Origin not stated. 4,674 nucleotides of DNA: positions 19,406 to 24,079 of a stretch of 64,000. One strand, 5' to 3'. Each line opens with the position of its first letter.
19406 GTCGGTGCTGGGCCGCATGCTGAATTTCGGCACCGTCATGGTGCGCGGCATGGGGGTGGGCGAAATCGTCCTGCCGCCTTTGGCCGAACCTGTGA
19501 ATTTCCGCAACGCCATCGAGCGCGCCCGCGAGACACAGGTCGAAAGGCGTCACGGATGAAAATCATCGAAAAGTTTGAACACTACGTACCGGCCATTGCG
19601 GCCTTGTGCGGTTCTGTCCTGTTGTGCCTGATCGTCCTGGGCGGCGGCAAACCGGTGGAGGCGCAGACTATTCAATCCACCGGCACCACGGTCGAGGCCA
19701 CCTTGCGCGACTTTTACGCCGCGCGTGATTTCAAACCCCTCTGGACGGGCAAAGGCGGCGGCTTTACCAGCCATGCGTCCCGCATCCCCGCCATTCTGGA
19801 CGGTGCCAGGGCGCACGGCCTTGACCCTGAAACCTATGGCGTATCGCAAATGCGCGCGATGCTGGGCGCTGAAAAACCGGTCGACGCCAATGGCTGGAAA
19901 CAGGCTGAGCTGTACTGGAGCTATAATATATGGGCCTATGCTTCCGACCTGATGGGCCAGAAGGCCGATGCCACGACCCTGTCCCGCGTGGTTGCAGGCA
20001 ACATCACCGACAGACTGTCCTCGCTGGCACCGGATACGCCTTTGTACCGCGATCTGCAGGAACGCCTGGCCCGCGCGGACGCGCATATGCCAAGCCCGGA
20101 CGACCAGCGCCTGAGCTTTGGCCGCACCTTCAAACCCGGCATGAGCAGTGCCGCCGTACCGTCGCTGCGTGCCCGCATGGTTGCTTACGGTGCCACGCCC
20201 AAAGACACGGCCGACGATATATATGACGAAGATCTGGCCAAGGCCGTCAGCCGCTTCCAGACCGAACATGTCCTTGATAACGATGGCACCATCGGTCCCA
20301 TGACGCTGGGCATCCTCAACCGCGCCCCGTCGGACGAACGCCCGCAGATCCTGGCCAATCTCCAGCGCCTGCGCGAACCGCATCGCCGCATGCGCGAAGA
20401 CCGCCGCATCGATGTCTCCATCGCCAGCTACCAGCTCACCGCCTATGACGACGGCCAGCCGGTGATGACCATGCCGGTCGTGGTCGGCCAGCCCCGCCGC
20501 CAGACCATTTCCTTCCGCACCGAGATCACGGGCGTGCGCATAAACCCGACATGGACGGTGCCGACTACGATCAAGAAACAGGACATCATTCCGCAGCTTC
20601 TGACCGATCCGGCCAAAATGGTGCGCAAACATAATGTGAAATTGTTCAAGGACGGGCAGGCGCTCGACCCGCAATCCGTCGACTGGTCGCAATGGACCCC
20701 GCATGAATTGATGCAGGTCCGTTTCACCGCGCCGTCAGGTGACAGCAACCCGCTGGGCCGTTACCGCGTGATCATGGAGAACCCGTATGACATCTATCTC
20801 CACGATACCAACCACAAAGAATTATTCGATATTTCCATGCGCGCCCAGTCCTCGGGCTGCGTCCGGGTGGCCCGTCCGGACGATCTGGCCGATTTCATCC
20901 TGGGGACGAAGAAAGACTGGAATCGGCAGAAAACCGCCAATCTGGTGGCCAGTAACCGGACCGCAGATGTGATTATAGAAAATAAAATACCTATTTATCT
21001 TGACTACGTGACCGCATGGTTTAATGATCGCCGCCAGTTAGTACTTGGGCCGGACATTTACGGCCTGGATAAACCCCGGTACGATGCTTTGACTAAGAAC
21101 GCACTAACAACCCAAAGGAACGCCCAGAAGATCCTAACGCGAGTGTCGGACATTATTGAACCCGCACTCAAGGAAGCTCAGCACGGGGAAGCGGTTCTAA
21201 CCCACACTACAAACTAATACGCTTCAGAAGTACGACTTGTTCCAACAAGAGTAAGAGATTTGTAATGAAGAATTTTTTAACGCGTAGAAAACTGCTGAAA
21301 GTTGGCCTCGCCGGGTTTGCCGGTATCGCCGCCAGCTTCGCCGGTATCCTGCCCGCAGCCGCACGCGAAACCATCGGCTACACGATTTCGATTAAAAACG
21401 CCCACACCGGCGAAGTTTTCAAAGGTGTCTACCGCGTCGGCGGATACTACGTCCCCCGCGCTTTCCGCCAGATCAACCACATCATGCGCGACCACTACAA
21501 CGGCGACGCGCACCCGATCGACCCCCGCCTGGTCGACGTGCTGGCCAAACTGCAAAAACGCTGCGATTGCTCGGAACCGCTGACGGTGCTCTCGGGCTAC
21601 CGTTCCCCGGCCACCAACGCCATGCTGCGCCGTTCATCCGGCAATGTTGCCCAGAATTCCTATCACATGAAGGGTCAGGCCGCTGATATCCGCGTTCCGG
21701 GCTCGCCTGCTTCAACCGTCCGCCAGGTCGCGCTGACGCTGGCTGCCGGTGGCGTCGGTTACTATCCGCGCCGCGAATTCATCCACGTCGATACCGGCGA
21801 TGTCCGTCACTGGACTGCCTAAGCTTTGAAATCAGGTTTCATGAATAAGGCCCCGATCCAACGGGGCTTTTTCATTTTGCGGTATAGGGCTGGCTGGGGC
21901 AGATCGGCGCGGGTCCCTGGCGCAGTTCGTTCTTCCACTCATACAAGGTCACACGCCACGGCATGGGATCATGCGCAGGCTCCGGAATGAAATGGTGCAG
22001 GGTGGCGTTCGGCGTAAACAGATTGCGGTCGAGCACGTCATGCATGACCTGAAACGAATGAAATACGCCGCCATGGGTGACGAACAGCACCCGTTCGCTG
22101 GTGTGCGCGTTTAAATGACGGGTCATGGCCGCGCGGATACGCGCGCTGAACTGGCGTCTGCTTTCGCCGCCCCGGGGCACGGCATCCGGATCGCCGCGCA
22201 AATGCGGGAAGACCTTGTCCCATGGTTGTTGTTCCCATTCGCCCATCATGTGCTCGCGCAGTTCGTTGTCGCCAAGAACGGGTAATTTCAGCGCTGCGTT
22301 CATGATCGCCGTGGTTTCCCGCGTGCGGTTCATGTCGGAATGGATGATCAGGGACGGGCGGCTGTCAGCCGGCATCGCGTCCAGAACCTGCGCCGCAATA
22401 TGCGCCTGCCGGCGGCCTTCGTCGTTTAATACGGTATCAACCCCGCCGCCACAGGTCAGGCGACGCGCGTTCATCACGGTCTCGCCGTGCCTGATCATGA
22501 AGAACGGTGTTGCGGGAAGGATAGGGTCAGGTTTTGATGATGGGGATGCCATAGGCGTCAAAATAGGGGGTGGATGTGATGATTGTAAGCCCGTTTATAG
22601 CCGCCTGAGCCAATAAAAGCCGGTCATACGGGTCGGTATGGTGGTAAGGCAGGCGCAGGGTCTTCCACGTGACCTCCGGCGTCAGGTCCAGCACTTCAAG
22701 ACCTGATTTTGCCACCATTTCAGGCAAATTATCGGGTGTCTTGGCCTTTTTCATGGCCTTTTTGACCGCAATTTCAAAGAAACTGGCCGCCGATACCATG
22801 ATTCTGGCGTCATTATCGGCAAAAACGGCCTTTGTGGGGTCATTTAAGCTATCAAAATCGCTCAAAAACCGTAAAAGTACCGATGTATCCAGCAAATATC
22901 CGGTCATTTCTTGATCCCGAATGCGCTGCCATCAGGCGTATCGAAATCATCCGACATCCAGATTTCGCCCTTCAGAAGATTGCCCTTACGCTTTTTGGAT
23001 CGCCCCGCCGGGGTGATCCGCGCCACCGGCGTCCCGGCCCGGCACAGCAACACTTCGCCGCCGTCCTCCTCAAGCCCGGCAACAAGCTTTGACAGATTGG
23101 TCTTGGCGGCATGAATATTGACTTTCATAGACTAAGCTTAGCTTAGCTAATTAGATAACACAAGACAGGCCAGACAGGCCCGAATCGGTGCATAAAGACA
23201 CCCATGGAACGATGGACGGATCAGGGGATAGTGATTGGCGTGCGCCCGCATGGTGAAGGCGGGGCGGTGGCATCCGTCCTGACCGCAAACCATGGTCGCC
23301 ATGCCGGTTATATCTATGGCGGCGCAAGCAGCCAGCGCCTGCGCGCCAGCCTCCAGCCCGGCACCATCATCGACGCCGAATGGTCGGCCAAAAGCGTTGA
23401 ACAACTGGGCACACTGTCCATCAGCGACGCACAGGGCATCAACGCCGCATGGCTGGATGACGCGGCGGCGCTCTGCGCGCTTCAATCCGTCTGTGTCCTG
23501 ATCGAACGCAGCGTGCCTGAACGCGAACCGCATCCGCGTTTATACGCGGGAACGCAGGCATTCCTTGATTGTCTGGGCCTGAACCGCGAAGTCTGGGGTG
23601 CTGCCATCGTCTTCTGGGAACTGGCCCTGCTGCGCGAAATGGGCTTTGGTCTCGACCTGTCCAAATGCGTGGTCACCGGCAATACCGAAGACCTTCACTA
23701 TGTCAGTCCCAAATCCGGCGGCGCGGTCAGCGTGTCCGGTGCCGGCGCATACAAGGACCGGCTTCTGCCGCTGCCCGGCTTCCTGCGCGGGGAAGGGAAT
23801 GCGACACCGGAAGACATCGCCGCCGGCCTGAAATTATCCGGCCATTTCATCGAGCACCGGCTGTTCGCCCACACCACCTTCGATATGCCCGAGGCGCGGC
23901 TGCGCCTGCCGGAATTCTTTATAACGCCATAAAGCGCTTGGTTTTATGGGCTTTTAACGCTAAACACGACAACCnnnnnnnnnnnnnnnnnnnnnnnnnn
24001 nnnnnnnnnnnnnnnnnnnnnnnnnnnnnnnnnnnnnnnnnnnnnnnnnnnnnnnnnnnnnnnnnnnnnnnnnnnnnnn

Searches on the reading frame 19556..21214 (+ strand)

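Call 67: search_protein_families(library=pfam, proteins=[window:19556-21214:+], max_evalue=0.00001)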
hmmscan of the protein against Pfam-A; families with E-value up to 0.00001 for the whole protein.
window:19556-21214:+ (553 aa): 3 families
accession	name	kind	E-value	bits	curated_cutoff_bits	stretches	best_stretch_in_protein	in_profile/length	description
PF03734.19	YkuD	-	3.2e-22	80.1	23.4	1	282-449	1-139/146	L,D-transpeptidase catalytic domain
PF20142.4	Scaffold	-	3.5e-16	60.6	24.6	1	49-143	2-93/139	Scaffold domain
PF01471.23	PG_binding_1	-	1.1e-07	32.3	23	1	198-254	2-57/57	Putative peptidoglycan binding domain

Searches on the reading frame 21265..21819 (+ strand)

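Call 71: search_protein_families(library=pfam, proteins=[window:21265-21819:+], max_evalue=0.00001)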
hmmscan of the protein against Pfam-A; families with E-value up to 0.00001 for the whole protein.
window:21265-21819:+ (185 aa): 2 families
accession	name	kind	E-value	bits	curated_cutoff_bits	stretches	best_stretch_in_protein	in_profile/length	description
PF05951.18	Peptidase_M15_2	-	2.6e-51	173.8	27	1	40-183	8-153/153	Bacterial protein of unknown function (DUF882)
PF08291.16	Peptidase_M15_3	-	2.8e-15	56.8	23.2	1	83-176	22-108/108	Peptidase M15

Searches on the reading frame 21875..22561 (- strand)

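Call 71: search_protein_families(library=pfam, proteins=[window:21875-22561:-], max_evalue=0.00001)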
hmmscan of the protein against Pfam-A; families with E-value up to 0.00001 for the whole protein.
window:21875-22561:- (229 aa): 1 family
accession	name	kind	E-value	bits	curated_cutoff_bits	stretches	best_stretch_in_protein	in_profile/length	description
PF00300.27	His_Phos_1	-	6.8e-32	111.1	21.7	1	21-169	2-153/194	Histidine phosphatase superfamily (branch 1)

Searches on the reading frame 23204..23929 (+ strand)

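Call 71: search_protein_families(library=pfam, proteins=[window:23204-23929:+], max_evalue=0.00001)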
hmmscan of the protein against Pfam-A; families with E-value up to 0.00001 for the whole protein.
window:23204-23929:+ (242 aa): 2 families
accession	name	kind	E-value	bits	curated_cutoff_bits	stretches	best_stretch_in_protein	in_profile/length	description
PF02565.21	RecO_C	-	1.2e-27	97.1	22.1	1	86-221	3-150/157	Recombination protein O C terminal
PF11967.14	RecO_N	-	8.6e-15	55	27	1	1-73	1-73/80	Recombination protein O N terminal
